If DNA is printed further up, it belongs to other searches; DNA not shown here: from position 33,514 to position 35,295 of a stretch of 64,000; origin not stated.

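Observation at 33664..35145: Secreted protein built from four diverged ~100-aa tandem repeats of an undescribed motif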

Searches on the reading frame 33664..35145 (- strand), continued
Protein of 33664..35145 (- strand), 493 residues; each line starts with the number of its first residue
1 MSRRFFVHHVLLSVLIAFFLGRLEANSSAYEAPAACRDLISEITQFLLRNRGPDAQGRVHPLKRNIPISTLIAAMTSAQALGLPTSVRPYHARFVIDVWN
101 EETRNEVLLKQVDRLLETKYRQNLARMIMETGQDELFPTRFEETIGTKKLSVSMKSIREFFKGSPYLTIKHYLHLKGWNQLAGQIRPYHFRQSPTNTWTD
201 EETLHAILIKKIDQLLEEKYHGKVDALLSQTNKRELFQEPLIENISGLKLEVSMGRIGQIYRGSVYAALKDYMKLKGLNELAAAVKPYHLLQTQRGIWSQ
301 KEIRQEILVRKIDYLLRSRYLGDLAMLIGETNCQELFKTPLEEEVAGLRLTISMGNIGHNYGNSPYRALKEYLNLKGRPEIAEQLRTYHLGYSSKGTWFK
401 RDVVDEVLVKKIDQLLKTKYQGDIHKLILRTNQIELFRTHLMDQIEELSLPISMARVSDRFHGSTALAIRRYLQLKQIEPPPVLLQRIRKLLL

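Call 30: fold_search(model_id=the predicted structure, library=pdb)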
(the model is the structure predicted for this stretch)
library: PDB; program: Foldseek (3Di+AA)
matches with E <= 10: 166; with E <= 0.001: 0
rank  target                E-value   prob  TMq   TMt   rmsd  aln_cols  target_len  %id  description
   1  7zs9_2                7.0e-01  0.02  0.09  0.09  31.7       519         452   12  Yeast RNA polymerase II transcription pre-initiation complex with the +1 nucleosome (complex A) (released 2022-11-16)
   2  4qil_B                7.7e-01  0.04  0.09  0.12  32.1       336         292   10  Crystal structure of the ROQ domain of human Roquin in complex with the Hmg19 stem-loop RNA (released 2014-07-16)
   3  8rbx_w                9.3e-01  0.06  0.16  0.16  26.6       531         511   12  Structure of Integrator-PP2A bound to a paused RNA polymerase II-DSIF-NELF-nucleosome complex (released 2024-02-07)
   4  2ckw                  1.1e+00  0.03  0.08  0.08  30.2       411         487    9  The 2.3 A resolution structure of the Sapporo virus RNA dependant RNA polymerase. (released 2006-11-29)
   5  9wms_m                1.4e+00  0.02  0.10  0.06  33.7       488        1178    9  Co-transcriptional histone H3K36 methylation complex containing RNA polymerase II elongation complex, Set2, and the up (released 2025-12-24)
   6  8cdq_A                1.8e+00  0.02  0.10  0.08  29.5       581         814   10  Plasmodium falciparum Myosin A full-length, post-rigor state complexed to the inhibitor KNX-002 and Mg.ATP-gamma-S (released 2023-06-21)
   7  4h5y                  1.8e+00  0.01  0.06  0.06  33.5       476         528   12  High-resolution crystal structure of Legionella pneumophila LidA (60-594) (released 2013-09-25)
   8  7z8t_D                1.8e+00  0.03  0.12  0.07  26.4       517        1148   11  CAND1-SCF-SKP2 CAND1 engaged SCF rocked (released 2023-04-19)
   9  5zji_A                1.9e+00  0.01  0.10  0.07  35.0       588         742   10  Structure of photosystem I supercomplex with light-harvesting complexes I and II (released 2018-06-20)
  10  5b6b_A                2.0e+00  0.03  0.08  0.15  23.3       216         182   11  Complex of LATS1 and phosphomimetic MOB1b (released 2016-07-06)
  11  9e5c_3K               2.0e+00  0.01  0.08  0.07  37.2       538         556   10  Cryo-EM structure of 96 nm repeat of microtubule doublet from T. brucei flagellum (released 2025-03-12)
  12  6zhe_A                2.1e+00  0.02  0.11  0.03  25.8       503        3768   12  Cryo-EM structure of DNA-PK dimer (released 2020-10-21)
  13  7cbb_B                2.4e+00  0.01  0.08  0.07  31.4       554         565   10  Crystal structure of SbnC in the biosynthesis of staphyloferrin B (released 2020-09-23)
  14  8dy9_I                2.5e+00  0.04  0.09  0.13  13.2       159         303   14  Streptomyces venezuelae RNAP unconstrained open promoter complex with WhiA and WhiB transcription factors (released 2023-03-01)
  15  4by6_D                2.5e+00  0.02  0.11  0.11  27.8       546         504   12  Yeast Not1-Not2-Not5 complex (released 2013-10-16)
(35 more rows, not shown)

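Call 47: search_protein_families(library=padloc, proteins=[window:33664-35145:-, P0008], max_evalue=1)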
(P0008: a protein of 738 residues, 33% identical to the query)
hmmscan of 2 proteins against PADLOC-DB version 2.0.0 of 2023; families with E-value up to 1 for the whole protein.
window:33664-35145:- (493 aa): 3 families
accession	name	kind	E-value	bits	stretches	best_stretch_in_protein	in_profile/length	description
PDLC03460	REase_II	-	0.00011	19.9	1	185-278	146-234/298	Type II restriction enzyme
PDLC01553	Cas11a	-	0.043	11.9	0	208-241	11-43/99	CAS-I-A; effector_SS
PDLC00248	LmuA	-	0.12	9.6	0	201-247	238-284/359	DUF4297 domain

P0008 (738 aa): 1 family
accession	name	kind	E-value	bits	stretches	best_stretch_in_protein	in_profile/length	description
PDLC00643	ZorE2|ZorE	-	1.4e-08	32.4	3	317-399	12-93/282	HNH endonuclease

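Call 48: search_protein_families(library=phrogs, proteins=[window:33664-35145:-, P0008], max_evalue=1)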
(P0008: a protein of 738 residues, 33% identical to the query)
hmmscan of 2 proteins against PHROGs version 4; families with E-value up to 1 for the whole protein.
window:33664-35145:- (493 aa): 2 families
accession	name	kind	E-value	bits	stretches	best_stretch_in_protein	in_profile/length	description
phrog_29219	-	unknown function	0.037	14.5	0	98-155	37-93/256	-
phrog_36593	-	unknown function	0.042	14.7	1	262-275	14-27/38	-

P0008 (738 aa): 1 family
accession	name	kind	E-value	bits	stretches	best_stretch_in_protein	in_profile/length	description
phrog_17667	-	unknown function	8.5e-07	29.8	1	133-166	8-41/56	-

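Call 50: find_encoding_contigs(protein=P0005, flank=6000, max_places=2)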
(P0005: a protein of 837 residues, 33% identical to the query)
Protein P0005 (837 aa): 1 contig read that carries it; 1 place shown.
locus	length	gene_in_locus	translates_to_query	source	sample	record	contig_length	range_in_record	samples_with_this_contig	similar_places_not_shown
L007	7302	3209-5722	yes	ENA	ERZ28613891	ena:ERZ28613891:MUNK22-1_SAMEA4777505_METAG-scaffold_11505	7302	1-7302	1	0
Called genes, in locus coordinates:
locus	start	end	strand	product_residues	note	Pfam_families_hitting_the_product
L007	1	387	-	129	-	?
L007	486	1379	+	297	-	-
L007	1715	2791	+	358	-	PF00149:Metallophos, PF12850:Metallophos_2 (weak), PF24749:DUF7695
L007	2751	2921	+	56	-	-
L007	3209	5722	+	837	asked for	PF14148:YhdB (faint), PF08459:UvrC_RNaseH_dom (faint)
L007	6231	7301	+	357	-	?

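Call 51: find_encoding_contigs(protein=P0007, flank=6000, max_places=2)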
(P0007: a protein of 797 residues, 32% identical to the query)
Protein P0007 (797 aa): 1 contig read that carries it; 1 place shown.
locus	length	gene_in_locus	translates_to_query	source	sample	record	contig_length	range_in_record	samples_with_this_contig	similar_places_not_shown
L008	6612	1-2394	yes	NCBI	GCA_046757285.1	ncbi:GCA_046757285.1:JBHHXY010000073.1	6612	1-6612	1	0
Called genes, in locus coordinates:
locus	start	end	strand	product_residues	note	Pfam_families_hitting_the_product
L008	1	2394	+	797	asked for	PF11408:Helicase_Sgs1 (faint)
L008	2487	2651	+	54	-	-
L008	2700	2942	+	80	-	-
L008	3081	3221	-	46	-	-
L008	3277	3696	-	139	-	-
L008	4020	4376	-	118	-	PF13975:gag-asp_proteas (faint)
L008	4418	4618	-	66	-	-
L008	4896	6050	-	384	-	PF01266:DAO (weak), PF07992:Pyr_redox_2 (faint), PF13450:NAD_binding_8, PF01593:Amino_oxidase (faint)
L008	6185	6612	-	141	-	PF01850:PIN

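Call 52: find_encoding_contigs(protein=P0009, flank=6000, max_places=2)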
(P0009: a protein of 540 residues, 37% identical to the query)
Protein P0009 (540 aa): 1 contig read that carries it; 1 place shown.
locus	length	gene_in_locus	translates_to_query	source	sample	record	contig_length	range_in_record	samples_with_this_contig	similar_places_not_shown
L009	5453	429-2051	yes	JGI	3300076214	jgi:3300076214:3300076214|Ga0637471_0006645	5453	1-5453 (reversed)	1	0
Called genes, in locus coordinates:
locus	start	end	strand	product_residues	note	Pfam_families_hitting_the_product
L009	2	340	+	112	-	?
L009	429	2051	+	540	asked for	PF04091:Sec15_C (faint)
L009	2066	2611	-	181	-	PF13560:HTH_31 (weak), PF01381:HTH_3, PF12844:HTH_19, PF00571:CBS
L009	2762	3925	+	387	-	PF00438:S-AdoMet_synt_N, PF02772:S-AdoMet_synt_M, PF02773:S-AdoMet_synt_C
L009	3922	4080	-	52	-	-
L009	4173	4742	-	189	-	PF28474:DUF8412, PF13376:OmdA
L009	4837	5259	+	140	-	PF00885:DMRL_synthase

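Call 61: list_cluster_members(proteins=[P0001, P0003, P0004, P0007, P0011])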
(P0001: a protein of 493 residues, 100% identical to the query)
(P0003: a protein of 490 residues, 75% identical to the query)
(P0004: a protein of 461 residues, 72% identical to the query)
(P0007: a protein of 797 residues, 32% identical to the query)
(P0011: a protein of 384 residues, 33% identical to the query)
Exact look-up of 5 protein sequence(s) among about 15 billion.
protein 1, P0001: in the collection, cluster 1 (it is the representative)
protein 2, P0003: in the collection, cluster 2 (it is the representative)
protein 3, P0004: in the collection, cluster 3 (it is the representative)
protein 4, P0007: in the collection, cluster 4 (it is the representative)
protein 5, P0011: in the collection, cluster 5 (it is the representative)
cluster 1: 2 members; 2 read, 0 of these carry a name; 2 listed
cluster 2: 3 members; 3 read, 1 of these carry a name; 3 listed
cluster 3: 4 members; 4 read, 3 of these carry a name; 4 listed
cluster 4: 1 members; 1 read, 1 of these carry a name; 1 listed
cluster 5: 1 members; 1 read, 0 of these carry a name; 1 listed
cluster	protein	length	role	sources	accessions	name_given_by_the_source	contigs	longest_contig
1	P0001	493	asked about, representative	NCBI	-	-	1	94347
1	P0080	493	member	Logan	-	-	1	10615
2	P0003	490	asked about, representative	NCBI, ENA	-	-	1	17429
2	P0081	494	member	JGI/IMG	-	hypothetical protein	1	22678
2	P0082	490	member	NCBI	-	-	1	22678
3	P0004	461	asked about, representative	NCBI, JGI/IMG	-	hypothetical protein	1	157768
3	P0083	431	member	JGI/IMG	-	hypothetical protein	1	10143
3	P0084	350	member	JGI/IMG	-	hypothetical protein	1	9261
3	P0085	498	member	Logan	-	-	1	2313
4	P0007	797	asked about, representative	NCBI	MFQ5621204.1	MAG: hypothetical protein ACE5FT_05135, partial [Candidatus Nanoarchaeia archaeon]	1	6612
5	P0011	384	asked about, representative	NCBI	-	-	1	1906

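Call 69: find_related_loci(query=A3, collection=viral_contigs, flank=8000)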
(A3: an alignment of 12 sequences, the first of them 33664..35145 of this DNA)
Query A3 (493 aa) in viral_contigs; peptide patterns used: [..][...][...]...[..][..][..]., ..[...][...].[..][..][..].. (x = any residue, [..] = any of these).
123 stretches matched a pattern, but none encodes a relative of the query by tblastn (E <= 1e-3).

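Call 70: find_related_loci(query=A3, collection=metagenome_contigs, flank=8000)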
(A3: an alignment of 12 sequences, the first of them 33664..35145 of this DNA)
Query A3 (493 aa) in metagenome_contigs; peptide patterns used: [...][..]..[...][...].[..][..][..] (x = any residue, [..] = any of these).
113 stretches matched a pattern; 2 encode a relative of the query (tblastn E <= 1e-3); 2 distinct loci.
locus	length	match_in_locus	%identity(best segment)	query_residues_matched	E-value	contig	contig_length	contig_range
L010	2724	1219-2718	32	30-479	5e-71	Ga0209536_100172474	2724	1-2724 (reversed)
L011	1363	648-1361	39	39-479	6e-53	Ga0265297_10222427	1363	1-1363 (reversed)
